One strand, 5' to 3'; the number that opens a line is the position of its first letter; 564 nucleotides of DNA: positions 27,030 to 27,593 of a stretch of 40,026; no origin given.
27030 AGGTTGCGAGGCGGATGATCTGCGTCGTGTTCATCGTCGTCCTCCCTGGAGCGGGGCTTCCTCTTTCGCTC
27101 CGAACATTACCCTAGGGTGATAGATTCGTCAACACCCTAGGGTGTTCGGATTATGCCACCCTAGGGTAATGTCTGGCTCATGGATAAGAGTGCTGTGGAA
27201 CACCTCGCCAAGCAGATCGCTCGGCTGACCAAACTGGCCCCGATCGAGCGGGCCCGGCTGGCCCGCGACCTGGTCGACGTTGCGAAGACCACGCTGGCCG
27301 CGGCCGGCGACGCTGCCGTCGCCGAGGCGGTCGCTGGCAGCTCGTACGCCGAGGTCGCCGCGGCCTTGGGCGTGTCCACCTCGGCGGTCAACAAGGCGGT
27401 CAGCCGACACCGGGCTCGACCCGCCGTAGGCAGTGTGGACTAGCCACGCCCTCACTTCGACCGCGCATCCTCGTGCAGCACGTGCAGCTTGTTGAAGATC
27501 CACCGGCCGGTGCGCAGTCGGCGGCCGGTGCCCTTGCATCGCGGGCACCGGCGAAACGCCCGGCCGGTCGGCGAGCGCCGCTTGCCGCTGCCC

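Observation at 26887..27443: Symmetric triple-palindrome operator switch between a small HTH gene and a small membrane-protein cassette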

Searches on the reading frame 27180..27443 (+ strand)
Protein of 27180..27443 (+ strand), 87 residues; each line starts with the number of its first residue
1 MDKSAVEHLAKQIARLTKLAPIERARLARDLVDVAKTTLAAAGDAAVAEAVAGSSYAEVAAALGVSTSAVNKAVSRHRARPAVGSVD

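Call 7: search_protein_families(library=pfam, proteins=[window:27180-27443:+], max_evalue=0.1)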
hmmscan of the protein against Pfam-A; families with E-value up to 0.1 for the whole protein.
window:27180-27443:+ (87 aa): 15 families
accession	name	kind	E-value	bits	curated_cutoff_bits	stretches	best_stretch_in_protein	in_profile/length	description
PF08281.18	Sigma70_r4_2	-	5.1e-05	23.3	25.7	1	51-79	24-52/54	Sigma-70, region 4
PF13384.12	HTH_23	-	8.4e-05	22.7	24.6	1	46-78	9-42/50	Homeodomain-like domain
PF13542.12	HTH_Tnp_ISL3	-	0.00019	21.3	27.4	1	45-77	18-50/51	Helix-turn-helix domain of transposase family ISL3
PF13412.12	HTH_24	-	0.003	17.5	21.9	1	52-76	16-40/48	Winged helix-turn-helix DNA-binding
PF09048.16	Cro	-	0.015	15.8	32.7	1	58-78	17-37/59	Cro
PF07730.19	HisKA_3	-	0.018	16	24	1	23-78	1-57/68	Histidine kinase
PF16509.11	KORA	-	0.018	15.7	26.7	1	33-76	14-53/84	TrfB plasmid transcriptional repressor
PF13404.12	HTH_AsnC-type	-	0.018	15.3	27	1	55-72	19-36/42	AsnC-type helix-turn-helix domain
PF01381.28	HTH_3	-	0.035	14.6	23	0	55-76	11-32/55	Helix-turn-helix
PF07318.18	DUF1464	-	0.047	13.3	23.5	1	33-69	282-318/327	Protein of unknown function (DUF1464)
PF04545.22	Sigma70_r4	-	0.051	13.5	24.1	0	53-73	20-40/50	Sigma-70, region 4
PF13936.12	HTH_38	-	0.055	13.7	27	0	52-77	19-44/44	Helix-turn-helix domain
PF07638.17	Sigma70_ECF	-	0.058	13.7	21.1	1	49-79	147-177/185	ECF sigma factor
PF15943.11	YdaS_toxin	-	0.058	13.7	30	0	53-82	9-37/65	Bacterial toxin YdaS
PF13551.12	HTH_29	-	0.06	13.9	28.1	0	46-76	4-35/64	Winged helix-turn helix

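Call 8: search_protein_families(library=phrogs, proteins=[window:27180-27443:+], max_evalue=0.1)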
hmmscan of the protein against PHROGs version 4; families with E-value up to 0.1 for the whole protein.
window:27180-27443:+ (87 aa): 15 families
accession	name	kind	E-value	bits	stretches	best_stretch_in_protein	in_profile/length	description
phrog_645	-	DNA, RNA and nucleotide metabolism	0.00053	21.2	1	45-80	29-65/196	Rnase E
phrog_597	-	DNA, RNA and nucleotide metabolism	0.0024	18.9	1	34-77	93-136/200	DNA binding protein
phrog_686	-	DNA, RNA and nucleotide metabolism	0.0047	18.2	1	17-75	11-70/76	HTH DNA binding protein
phrog_664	-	DNA, RNA and nucleotide metabolism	0.0069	17.2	1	36-80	34-79/210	DNA binding protein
phrog_35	-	transcription regulation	0.012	16.7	1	53-81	86-114/181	transcriptional repressor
phrog_29500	-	unknown function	0.024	15.8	0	58-85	45-72/92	-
phrog_11138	-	unknown function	0.028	15.7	1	22-76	76-130/142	-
phrog_323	-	transcription regulation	0.028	15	1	7-79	129-190/319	transcriptional regulator, D5-like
phrog_23446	-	unknown function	0.036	15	1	49-75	10-36/186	-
phrog_2119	-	unknown function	0.042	14.9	1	47-77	20-50/119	-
phrog_4441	-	DNA, RNA and nucleotide metabolism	0.047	15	0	54-78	19-43/98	HTH DNA binding protein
phrog_769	-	transcription regulation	0.053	14.5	0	52-78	23-49/89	transcriptional repressor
phrog_1687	-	transcription regulation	0.054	14.5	1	13-75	37-102/162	MarR family transcrition regulator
phrog_34198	-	unknown function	0.056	14.3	0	45-86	43-85/180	-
phrog_3282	-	transcription regulation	0.072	14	1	38-77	47-86/158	sigma factor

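Call 12: search_dna_similar(query=window:27180-27443:+, collection=phages, mode=protein, max_evalue=0.01, max_rows=30)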
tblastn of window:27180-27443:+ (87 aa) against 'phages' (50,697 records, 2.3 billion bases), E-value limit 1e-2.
No match.

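Call 13: find_homologous_proteins(query=window:27180-27443:+, max_evalue=0.001)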
Query window:27180-27443:+ (87 aa): 6 proteins with E <= 0.001 among 79 candidates.
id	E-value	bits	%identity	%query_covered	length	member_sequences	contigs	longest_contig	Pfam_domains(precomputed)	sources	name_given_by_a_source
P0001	7.1e-42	158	100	100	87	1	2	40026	-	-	-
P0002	5.9e-16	76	65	82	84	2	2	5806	PF13542.13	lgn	-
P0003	4.5e-14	70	59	82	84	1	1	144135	-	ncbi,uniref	ncbi:hypothetical protein [Micromonospora sp. NPDC050695]|uniref:hypothetical protein n=1 Tax=Microm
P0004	3.9e-13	67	57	79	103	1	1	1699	PF08281.19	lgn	-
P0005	2.6e-11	61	61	72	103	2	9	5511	-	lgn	-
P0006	3.4e-9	55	57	84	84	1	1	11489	-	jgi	jgi:hypothetical protein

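Call 14: find_encoding_contigs(protein=P0003, flank=6000, max_places=3)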
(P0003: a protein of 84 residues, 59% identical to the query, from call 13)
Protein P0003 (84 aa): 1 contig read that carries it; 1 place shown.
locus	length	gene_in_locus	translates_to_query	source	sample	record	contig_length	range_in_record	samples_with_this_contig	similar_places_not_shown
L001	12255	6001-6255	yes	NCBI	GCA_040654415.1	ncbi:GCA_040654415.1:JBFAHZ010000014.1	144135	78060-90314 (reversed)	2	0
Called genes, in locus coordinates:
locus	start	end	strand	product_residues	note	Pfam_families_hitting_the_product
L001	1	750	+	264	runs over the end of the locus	-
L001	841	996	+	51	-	-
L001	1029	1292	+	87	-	-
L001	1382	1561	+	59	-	-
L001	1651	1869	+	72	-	-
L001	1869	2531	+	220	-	PF00293:NUDIX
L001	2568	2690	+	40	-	-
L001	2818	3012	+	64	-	-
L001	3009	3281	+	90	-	-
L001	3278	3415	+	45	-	-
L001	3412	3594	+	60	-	-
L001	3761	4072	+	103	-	-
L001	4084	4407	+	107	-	-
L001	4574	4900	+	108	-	-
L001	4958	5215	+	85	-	-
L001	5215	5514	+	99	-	-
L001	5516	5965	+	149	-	-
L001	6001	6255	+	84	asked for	-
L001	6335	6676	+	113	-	-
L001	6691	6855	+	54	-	-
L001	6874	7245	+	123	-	-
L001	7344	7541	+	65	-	-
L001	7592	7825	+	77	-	-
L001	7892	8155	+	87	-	-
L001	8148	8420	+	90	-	-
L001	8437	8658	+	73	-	-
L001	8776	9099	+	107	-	-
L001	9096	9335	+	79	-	-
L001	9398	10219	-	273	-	-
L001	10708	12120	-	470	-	PF01381:HTH_3, PF13560:HTH_31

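Call 15: find_encoding_contigs(protein=P0002, flank=6000, max_places=3)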
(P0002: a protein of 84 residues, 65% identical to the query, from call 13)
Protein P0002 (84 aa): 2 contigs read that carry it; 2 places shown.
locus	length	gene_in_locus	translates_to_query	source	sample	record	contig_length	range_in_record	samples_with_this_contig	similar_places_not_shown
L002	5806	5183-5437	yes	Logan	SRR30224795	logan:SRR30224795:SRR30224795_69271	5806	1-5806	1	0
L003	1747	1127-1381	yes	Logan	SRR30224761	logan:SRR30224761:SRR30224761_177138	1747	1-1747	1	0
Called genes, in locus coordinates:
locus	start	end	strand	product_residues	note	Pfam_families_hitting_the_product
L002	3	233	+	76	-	?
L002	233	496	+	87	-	-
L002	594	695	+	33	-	-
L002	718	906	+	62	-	-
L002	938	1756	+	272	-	-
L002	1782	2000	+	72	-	-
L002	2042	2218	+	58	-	-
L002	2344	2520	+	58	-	-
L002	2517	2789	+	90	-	-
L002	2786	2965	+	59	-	-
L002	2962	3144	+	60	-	-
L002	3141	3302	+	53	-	-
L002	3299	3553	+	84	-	-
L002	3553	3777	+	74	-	-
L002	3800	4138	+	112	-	-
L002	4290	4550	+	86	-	-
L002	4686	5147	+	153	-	-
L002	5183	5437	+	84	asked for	PF13542:HTH_Tnp_ISL3 (weak)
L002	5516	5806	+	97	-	?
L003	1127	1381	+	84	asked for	PF13542:HTH_Tnp_ISL3 (weak)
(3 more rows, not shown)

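Call 16: find_encoding_contigs(protein=P0006, flank=6000, max_places=3)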
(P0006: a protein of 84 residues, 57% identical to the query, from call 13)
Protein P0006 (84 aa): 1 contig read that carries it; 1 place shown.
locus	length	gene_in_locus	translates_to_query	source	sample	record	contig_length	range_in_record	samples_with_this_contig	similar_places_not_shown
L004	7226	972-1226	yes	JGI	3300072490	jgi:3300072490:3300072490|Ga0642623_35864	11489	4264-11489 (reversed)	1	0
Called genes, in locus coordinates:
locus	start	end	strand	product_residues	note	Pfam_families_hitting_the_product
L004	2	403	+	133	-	?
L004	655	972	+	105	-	-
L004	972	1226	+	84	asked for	-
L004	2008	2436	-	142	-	-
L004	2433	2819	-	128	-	-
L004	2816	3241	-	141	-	PF04686:SsgA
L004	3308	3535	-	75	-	-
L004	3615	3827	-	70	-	-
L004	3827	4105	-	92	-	-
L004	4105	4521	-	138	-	-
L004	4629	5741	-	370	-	-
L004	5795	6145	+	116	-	-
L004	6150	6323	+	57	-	-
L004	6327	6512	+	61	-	-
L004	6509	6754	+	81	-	-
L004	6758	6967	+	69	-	-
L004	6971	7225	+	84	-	-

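Call 17: find_encoding_contigs(protein=P0005, flank=6000, max_places=4)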
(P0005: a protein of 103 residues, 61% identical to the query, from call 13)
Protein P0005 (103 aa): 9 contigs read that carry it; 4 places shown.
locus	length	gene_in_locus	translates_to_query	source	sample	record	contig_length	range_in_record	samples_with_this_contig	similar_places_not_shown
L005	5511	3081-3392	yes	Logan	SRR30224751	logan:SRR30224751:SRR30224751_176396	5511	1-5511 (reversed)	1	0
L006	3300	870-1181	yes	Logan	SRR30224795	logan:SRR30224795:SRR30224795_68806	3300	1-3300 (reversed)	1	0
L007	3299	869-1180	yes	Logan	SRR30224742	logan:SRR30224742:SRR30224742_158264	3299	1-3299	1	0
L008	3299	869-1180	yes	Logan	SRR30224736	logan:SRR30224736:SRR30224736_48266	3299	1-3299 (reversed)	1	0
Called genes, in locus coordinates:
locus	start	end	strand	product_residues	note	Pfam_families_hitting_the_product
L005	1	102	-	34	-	?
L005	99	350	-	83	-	PF01381:HTH_3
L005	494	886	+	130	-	PF13560:HTH_31, PF13443:HTH_26 (weak)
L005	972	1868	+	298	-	PF02899:Phage_int_SAM_1, PF13495:Phage_int_SAM_4 (weak), PF00589:Phage_integrase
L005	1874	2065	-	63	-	PF13411:MerR_1 (weak), PF00376:MerR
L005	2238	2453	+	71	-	-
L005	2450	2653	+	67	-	-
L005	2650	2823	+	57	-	-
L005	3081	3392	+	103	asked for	-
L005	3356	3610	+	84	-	-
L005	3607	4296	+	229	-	-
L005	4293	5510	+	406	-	?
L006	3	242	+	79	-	?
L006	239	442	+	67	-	-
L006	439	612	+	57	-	-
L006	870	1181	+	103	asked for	-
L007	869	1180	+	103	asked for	-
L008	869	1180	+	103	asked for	-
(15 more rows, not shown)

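Call 18: find_encoding_contigs(protein=P0004, flank=6000, max_places=3)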
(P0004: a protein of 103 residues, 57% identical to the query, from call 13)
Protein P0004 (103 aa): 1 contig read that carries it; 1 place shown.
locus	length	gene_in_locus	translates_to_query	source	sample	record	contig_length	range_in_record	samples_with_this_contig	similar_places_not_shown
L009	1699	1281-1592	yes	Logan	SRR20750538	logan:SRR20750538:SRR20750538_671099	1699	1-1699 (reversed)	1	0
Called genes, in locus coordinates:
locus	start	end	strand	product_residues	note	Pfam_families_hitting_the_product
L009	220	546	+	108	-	-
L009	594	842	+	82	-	-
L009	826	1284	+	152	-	-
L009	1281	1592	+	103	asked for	PF08281:Sigma70_r4_2 (faint)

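Call 40: search_protein_families(library=phrogs, proteins=[L001:6335-6676:+, L001:4574-4900:+, L002:4290-4550:+, L004:655-972:+, L009:220-546:+, L001:5516-5965:+, L005:3356-3610:+, L005:3607-4296:+], max_evalue=0.01)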
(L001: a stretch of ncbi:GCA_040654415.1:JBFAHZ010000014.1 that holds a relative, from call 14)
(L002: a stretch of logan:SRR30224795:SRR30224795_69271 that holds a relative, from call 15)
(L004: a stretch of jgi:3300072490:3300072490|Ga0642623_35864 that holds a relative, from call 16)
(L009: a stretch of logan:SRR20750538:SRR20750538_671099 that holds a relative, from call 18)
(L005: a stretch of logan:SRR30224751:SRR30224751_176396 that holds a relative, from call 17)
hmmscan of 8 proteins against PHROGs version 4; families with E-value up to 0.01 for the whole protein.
L001:6335-6676:+ (113 aa): 0 families

L001:4574-4900:+ (108 aa): 0 families

L002:4290-4550:+ (86 aa): 0 families

L004:655-972:+ (105 aa): 0 families

L009:220-546:+ (108 aa): 0 families

L001:5516-5965:+ (149 aa): 0 families

L005:3356-3610:+ (84 aa): 0 families

L005:3607-4296:+ (229 aa): 1 family
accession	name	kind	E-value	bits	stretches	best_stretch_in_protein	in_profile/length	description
phrog_733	-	integration and excision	3.8e-07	31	1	24-145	101-216/336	excisionase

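Call 41: search_protein_families(library=pfam, proteins=[L001:6335-6676:+, L001:4574-4900:+, L002:4290-4550:+, L004:655-972:+, L009:220-546:+, L001:5516-5965:+, L005:3356-3610:+, L005:3607-4296:+], max_evalue=0.01)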
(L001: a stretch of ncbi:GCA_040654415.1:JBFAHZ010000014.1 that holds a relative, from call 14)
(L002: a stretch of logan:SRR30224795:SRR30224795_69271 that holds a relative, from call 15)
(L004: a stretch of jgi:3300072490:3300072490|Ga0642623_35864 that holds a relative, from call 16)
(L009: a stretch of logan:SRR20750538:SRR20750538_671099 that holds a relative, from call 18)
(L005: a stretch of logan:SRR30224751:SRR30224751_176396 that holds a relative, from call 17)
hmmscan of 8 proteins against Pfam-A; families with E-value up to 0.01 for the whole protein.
L001:6335-6676:+ (113 aa): 0 families

L001:4574-4900:+ (108 aa): 0 families

L002:4290-4550:+ (86 aa): 0 families

L004:655-972:+ (105 aa): 0 families

L009:220-546:+ (108 aa): 0 families

L001:5516-5965:+ (149 aa): 0 families

L005:3356-3610:+ (84 aa): 0 families

L005:3607-4296:+ (229 aa): 1 family
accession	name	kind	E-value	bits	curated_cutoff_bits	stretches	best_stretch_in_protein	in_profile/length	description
PF10935.13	DUF2637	-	0.00012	22.5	22.8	1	11-131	8-124/161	Protein of unknown function (DUF2637)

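Call 44: find_homologous_proteins(query=A1, max_evalue=0.001)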
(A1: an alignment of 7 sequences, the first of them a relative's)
Query A1 (7 sequences) (87 aa, profile of the alignment): 50 proteins with E <= 0.001 among 8000 candidates.
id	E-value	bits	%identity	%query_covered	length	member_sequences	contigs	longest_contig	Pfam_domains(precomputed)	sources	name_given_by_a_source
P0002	8.8e-38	146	65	82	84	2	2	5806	PF13542.13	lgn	-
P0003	2.0e-36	142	59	82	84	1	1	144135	-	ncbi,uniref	ncbi:hypothetical protein [Micromonospora sp. NPDC050695]|uniref:hypothetical protein n=1 Tax=Microm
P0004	1.8e-32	129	57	79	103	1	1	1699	PF08281.19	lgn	-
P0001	7.3e-32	128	100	100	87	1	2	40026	-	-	-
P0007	9.0e-32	127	55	90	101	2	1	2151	-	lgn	-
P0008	4.4e-31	125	63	84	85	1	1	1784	-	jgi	jgi:hypothetical protein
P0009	1.9e-30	123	57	89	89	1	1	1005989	-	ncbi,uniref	ncbi:hypothetical protein [Micromonospora tulbaghiae]|uniref:hypothetical protein n=1 Tax=Micromonos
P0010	3.6e-30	122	62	84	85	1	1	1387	-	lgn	-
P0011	9.4e-30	121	61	83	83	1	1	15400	-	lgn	-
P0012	1.5e-29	120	50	90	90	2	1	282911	-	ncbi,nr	ncbi:hypothetical protein [Micromonospora sonchi]|nr:hypothetical protein [Micromonospora sonchi]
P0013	6.5e-29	118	64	84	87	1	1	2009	-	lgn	-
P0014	1.6e-28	117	63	92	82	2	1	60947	-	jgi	jgi:transposase-like protein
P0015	3.4e-28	116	58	83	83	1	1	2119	-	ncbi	-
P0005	4.6e-28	115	61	72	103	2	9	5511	-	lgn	-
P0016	5.7e-28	115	55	90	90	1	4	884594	-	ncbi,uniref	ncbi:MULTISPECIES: hypothetical protein [unclassified Micromonospora]|uniref:hypothetical protein n=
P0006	5.2e-27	112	57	84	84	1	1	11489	-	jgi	jgi:hypothetical protein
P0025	4.7e-25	106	50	92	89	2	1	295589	PF08281.19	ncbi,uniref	ncbi:sigma factor-like helix-turn-helix DNA-binding protein [Micromonospora haikouensis]|uniref:sigm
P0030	6.5e-23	99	47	92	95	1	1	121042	-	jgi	jgi:DNA-directed RNA polymerase specialized sigma24 family protein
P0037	2.3e-17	81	42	83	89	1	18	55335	-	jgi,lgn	jgi:predicted DNA-binding protein (UPF0251 family)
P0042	3.0e-15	74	54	80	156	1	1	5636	-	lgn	-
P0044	4.6e-14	70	54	92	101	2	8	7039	-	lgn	-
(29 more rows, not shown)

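Call 46: find_encoding_contigs(protein=P0009, flank=10000, max_places=2)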
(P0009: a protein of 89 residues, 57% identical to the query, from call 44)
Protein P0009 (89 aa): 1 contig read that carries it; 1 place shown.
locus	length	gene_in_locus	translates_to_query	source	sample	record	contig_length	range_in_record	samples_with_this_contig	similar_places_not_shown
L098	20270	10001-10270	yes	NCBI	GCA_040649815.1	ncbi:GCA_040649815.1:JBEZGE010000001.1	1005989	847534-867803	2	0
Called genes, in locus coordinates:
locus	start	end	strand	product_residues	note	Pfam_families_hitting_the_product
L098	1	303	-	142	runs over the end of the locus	-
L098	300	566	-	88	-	-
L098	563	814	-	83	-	-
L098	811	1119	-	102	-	-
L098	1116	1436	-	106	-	-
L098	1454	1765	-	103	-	-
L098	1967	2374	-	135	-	-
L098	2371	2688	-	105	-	-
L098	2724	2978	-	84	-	-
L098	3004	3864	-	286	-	-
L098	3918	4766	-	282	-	-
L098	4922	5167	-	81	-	-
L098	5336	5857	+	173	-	-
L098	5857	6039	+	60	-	-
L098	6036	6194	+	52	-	-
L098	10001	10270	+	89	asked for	-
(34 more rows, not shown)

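Call 47: find_encoding_contigs(protein=P0012, flank=10000, max_places=2)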
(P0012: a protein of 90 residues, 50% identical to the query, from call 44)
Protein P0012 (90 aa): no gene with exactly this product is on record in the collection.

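Call 48: find_encoding_contigs(protein=P0025, flank=10000, max_places=2)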
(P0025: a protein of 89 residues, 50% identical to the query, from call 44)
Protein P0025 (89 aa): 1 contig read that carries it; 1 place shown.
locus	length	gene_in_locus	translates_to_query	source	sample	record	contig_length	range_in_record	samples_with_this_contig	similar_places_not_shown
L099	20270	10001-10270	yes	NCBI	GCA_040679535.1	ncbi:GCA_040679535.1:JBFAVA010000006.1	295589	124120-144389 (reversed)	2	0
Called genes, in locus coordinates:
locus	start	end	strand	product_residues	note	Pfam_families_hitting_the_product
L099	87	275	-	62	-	-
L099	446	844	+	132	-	-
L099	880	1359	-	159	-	-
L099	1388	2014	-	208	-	-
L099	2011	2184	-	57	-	-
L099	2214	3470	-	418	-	-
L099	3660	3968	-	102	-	PF12728:HTH_17, PF13411:MerR_1, PF00376:MerR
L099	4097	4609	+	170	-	-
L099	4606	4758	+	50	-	-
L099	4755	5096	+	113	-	-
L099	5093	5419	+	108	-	-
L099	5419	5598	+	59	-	-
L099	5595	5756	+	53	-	-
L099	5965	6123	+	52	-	-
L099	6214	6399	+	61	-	-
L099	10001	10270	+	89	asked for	PF08281:Sigma70_r4_2 (weak)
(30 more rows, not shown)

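Call 49: find_encoding_contigs(protein=P0030, flank=10000, max_places=2)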
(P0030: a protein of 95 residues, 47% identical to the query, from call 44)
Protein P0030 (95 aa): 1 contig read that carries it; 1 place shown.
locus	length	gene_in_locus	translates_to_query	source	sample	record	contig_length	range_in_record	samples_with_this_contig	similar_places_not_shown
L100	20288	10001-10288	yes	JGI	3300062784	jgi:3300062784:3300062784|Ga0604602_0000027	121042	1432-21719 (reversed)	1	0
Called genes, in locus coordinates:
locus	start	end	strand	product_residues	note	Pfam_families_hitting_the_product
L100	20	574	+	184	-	PF13274:SocA_Panacea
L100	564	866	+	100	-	-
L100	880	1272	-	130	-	-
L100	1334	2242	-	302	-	PF01073:3Beta_HSD (faint), PF01370:Epimerase, PF04321:RmlD_sub_bind, PF07993:NAD_binding_4, PF16363:GDP_Man_Dehyd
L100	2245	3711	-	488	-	PF27520:SP15_N (weak)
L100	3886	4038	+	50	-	-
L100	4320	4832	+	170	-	-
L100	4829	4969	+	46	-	-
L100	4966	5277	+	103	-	-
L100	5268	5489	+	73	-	-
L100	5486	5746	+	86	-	-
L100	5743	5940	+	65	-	-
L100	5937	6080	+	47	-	-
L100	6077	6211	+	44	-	-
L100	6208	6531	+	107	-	-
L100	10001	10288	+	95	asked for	-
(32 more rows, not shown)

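Call 50: find_encoding_contigs(protein=P0037, flank=10000, max_places=3)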
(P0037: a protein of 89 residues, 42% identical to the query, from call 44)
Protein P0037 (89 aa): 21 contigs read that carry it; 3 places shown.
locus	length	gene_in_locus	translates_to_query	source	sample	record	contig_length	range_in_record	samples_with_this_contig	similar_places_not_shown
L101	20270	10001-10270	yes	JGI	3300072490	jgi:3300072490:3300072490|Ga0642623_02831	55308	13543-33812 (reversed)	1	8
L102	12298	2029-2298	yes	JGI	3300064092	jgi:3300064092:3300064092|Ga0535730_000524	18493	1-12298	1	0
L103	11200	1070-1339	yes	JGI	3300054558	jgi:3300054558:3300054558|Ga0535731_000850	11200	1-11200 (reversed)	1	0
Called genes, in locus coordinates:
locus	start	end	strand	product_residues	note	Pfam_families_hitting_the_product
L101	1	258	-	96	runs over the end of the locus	-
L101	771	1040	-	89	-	-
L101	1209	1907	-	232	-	PF01381:HTH_3, PF13560:HTH_31 (weak)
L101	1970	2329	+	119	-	-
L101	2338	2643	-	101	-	PF00376:MerR, PF12728:HTH_17 (weak), PF13411:MerR_1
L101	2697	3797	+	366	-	-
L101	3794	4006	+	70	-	-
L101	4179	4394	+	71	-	-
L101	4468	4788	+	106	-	-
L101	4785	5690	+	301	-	-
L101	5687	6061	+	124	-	PF28214:TraA-like (weak)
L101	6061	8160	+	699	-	PF01580:FtsK_SpoIIIE (weak)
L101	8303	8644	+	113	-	-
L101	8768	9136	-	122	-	-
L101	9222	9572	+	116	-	-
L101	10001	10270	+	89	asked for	-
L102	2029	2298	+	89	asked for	-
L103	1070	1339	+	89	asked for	-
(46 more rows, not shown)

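Call 53: find_encoding_contigs(protein=P0044, flank=6000, max_places=3)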
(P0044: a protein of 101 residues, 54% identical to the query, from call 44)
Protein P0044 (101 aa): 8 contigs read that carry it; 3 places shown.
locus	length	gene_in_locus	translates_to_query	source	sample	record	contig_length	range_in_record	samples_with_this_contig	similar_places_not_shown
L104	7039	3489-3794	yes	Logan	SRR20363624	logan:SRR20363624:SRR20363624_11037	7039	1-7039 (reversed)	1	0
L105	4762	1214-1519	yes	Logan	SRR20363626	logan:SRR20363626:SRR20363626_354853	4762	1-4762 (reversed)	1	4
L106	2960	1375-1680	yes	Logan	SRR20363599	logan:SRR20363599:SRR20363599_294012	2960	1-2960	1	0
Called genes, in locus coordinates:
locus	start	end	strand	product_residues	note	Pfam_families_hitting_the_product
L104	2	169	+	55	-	?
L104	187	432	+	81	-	-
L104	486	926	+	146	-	-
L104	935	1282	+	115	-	-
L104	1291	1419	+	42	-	-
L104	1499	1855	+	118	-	-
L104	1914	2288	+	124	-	-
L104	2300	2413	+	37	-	-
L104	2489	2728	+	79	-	-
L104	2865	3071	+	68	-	-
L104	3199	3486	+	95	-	-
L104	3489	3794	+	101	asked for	-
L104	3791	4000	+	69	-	-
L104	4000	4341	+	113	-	-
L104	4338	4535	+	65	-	-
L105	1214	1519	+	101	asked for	-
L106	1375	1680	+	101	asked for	-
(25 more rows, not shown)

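Call 54: find_encoding_contigs(protein=P0042, flank=6000, max_places=2)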
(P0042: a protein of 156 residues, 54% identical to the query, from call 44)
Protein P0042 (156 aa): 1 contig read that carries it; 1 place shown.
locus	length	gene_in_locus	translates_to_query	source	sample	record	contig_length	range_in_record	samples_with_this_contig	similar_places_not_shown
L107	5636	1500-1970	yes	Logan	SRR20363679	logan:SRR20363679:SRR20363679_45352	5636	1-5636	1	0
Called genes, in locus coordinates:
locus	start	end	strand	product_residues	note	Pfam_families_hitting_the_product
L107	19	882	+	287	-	-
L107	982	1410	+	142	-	-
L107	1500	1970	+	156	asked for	-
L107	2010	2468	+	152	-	-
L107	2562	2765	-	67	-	-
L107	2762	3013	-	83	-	-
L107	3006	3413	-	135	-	-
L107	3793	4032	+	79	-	PF12728:HTH_17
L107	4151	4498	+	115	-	-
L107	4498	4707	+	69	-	-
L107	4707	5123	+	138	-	-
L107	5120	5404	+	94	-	-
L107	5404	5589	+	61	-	-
